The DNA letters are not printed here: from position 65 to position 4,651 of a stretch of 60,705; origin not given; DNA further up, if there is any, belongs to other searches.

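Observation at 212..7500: ~2400-aa unassigned C-terminal region of the 4079-aa lipoprotein, with a recurring [FY]-L-G-[TSD] motif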

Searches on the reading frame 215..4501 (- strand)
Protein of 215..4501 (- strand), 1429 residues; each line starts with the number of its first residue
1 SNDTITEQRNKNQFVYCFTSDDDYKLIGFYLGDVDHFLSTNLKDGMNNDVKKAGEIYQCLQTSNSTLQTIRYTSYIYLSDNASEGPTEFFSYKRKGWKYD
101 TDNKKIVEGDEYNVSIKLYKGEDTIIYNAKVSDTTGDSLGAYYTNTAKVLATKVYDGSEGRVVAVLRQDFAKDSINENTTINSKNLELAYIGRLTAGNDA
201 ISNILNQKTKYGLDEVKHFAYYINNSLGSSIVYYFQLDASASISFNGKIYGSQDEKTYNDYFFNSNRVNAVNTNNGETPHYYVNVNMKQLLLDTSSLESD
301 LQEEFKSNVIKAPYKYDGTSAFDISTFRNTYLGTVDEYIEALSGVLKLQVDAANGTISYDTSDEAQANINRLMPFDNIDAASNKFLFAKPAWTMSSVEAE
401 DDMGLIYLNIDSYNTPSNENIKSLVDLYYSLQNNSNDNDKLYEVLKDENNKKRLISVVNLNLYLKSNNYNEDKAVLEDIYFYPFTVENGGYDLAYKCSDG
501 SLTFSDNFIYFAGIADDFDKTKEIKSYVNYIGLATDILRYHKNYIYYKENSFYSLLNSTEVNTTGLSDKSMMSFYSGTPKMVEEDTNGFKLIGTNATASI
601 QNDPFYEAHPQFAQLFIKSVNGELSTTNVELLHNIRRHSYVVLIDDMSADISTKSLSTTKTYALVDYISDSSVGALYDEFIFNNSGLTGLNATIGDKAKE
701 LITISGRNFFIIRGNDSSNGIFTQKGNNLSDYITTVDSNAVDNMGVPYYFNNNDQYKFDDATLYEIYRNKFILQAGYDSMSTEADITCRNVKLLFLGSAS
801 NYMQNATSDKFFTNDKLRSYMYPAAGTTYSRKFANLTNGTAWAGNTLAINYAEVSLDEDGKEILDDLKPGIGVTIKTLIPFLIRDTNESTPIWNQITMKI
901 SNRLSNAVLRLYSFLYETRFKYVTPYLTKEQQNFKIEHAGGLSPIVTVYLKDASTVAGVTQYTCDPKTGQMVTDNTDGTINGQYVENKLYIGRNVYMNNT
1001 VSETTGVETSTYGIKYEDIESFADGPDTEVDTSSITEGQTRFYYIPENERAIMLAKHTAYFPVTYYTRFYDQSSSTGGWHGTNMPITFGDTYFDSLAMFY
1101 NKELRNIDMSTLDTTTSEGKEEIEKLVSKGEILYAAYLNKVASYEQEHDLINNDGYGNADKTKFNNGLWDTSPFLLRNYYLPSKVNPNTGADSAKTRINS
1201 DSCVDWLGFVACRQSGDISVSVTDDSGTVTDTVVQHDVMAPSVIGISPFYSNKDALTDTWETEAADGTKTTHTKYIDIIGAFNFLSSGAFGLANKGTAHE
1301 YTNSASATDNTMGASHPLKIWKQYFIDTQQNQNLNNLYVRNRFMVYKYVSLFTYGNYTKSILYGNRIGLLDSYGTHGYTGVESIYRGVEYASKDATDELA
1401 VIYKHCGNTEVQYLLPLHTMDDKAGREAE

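Call 7: search_protein_families(library=pfam, proteins=[window:215-4501:-], max_evalue=1)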
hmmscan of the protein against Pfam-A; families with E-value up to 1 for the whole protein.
window:215-4501:- (1429 aa): 0 families
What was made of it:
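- No Pfam propeller family is hit (call 7).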

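Call 8: search_protein_families(library=ncbifam, proteins=[window:215-4501:-], max_evalue=1)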
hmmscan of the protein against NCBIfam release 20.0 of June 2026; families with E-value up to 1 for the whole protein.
window:215-4501:- (1429 aa): 2 families
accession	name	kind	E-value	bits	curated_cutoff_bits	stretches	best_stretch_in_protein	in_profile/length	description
TIGR02752.1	MenG_heptapren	equivalog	0.055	13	419.85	1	22-78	115-168/231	demethylmenaquinone methyltransferase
NF001243.0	PRK00216.1-4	equivalog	0.15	11.4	235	1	23-78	118-170/237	demethylmenaquinone methyltransferase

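Call 39: search_solved_structures(query=A2, max_evalue=10)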
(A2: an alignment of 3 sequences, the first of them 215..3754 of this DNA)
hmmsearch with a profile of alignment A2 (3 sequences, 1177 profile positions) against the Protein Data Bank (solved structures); distinct sequences matched with E-value up to 10: 0.

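Call 45: search_protein_representatives(alignment_id=A2)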
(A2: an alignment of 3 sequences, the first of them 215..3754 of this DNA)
Query: 3 sequences, 1177 profile positions. Proteins with E-value up to 0.001 (for the whole library): 2; up to 1e-10: 2; up to 1e-30: 2. The best 2 are listed.
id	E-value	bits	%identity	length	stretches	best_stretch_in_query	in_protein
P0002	0.0e+00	1753.9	-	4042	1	1-1165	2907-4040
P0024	4.0e-56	207.2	-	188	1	970-1177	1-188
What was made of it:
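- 215..4504 (-): aa 2650-4079: fast-diverging distal region with no relatives outside the family. The last ~200 aa are barely alignable between orthologues. The exhaustive search found the family only (call 45).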
